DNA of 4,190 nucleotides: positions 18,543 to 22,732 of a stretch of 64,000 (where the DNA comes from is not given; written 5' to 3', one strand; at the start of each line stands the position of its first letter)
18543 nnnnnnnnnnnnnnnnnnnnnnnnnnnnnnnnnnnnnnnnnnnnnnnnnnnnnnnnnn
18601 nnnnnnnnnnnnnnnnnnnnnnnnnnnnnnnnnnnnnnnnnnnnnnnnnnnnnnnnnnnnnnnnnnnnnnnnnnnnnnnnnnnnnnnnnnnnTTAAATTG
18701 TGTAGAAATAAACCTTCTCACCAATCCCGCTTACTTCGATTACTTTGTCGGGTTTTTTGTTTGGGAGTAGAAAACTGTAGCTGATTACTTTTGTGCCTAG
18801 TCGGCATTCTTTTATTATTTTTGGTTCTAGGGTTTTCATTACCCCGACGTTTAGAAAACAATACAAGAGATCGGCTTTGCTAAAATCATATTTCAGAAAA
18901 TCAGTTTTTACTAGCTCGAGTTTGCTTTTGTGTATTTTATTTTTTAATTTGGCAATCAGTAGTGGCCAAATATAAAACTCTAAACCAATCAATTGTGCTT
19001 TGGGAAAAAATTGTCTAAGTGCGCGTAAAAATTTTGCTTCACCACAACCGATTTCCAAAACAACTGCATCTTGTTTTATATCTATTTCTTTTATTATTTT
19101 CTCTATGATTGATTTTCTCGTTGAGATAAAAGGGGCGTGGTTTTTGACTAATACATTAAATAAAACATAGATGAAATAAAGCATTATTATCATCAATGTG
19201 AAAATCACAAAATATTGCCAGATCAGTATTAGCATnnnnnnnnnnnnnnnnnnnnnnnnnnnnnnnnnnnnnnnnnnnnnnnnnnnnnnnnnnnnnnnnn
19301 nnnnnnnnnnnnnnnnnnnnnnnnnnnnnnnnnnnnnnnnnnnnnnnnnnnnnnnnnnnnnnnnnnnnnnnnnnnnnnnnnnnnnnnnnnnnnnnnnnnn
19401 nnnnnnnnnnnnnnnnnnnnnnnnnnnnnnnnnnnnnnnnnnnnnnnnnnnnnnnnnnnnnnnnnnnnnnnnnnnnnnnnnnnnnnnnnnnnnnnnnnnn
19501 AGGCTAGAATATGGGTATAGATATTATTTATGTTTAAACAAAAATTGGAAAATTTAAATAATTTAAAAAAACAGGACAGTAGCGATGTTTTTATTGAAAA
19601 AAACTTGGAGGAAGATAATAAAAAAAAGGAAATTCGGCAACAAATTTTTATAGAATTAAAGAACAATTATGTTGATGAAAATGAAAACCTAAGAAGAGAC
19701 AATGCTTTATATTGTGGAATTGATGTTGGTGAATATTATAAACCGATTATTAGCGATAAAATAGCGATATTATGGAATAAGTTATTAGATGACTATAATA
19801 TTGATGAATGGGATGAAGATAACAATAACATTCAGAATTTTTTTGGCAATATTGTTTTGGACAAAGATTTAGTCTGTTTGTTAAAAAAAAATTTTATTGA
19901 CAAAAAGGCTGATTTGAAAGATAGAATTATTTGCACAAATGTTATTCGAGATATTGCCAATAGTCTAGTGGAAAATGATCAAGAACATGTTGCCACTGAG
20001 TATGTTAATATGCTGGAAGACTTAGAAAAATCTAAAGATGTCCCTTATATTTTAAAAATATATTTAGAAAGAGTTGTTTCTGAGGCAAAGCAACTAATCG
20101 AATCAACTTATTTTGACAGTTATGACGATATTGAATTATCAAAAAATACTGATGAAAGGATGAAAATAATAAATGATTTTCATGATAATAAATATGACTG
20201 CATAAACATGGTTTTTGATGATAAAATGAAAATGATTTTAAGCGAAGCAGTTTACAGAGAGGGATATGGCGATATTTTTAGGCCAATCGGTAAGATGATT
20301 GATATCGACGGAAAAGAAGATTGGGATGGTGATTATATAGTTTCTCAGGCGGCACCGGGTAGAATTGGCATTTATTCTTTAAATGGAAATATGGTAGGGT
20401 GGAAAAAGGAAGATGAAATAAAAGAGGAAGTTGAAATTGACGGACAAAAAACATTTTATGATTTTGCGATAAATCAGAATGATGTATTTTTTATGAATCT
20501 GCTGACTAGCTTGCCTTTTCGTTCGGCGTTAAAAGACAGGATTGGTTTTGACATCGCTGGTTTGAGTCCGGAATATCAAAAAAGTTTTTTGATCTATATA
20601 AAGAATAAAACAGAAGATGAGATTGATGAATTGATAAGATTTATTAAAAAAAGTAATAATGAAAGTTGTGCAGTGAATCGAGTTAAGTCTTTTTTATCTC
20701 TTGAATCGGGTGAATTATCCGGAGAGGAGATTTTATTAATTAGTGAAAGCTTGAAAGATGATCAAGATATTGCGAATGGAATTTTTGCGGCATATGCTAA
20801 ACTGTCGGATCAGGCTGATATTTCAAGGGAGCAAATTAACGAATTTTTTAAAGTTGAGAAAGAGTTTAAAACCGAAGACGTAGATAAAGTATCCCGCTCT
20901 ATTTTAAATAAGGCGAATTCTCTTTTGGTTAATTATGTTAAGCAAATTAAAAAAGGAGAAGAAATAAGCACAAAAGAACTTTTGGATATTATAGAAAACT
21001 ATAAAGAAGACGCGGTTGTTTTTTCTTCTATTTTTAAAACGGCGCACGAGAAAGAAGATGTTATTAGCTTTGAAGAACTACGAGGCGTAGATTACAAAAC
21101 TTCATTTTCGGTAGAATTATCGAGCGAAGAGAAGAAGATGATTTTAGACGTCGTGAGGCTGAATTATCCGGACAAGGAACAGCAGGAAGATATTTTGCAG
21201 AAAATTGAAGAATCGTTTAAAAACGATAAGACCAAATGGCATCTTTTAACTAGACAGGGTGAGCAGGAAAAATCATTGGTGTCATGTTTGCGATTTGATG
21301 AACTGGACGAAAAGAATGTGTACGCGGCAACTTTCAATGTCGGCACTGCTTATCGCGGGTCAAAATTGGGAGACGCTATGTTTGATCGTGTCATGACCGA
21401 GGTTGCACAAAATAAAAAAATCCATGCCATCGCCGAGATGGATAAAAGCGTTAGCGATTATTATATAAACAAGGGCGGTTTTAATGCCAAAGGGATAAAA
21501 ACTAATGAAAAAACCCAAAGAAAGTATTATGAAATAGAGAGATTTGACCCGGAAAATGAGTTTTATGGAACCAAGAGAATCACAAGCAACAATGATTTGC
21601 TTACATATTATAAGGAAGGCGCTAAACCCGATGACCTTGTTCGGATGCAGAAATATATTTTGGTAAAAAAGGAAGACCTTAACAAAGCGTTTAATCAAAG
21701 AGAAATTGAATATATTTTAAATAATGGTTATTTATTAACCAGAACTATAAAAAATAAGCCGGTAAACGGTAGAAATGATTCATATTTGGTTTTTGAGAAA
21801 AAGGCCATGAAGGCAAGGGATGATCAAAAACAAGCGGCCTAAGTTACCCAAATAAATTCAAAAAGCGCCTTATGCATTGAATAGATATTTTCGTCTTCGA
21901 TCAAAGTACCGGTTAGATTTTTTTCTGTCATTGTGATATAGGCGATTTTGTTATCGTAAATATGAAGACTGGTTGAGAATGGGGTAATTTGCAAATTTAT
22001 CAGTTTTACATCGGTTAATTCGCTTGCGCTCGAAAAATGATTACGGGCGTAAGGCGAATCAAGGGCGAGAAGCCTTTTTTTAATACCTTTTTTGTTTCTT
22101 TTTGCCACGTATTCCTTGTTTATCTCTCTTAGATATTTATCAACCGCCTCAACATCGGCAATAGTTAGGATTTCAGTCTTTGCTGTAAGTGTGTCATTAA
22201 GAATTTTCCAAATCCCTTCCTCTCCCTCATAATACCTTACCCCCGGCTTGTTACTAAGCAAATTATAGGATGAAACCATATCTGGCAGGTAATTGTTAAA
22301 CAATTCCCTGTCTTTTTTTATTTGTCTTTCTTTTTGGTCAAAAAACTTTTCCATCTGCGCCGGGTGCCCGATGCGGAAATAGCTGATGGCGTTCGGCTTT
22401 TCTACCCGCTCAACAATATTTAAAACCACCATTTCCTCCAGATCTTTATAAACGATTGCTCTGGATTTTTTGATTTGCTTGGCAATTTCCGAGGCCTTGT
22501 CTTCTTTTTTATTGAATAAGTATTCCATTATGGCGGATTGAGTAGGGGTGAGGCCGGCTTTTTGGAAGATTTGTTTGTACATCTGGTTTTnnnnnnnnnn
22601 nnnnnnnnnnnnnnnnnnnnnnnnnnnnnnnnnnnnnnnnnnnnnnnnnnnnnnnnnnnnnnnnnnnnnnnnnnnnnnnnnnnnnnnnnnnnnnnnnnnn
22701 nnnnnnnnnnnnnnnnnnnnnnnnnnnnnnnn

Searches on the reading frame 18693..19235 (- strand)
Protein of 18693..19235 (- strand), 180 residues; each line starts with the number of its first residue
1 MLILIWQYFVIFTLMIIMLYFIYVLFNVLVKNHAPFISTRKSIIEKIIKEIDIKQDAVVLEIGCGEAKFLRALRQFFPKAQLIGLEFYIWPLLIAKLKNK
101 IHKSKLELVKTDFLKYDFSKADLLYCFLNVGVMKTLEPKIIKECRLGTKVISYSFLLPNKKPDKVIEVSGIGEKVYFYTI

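Call 77: search_protein_families(library=pfam, proteins=[window:18693-19235:-], max_evalue=0.00001)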
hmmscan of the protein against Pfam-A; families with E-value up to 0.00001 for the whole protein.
window:18693-19235:- (180 aa): 2 families
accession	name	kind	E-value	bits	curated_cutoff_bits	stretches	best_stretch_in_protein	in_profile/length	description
PF00398.26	RrnaAD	-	5.3e-07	29.4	24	1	41-121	16-93/263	Ribosomal RNA adenine dimethylase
PF13649.12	Methyltransf_25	-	1.9e-06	28.9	27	1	59-144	1-89/97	Methyltransferase domain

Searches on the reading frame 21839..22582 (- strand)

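Call 77: search_protein_families(library=pfam, proteins=[window:21839-22582:-], max_evalue=0.00001)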
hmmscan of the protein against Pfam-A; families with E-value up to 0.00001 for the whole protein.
window:21839-22582:- (247 aa): 1 family
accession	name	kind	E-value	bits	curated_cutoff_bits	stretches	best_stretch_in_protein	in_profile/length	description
PF01978.25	TrmB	-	8.6e-06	26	25.6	0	7-63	2-58/68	Sugar-specific transcriptional regulator TrmB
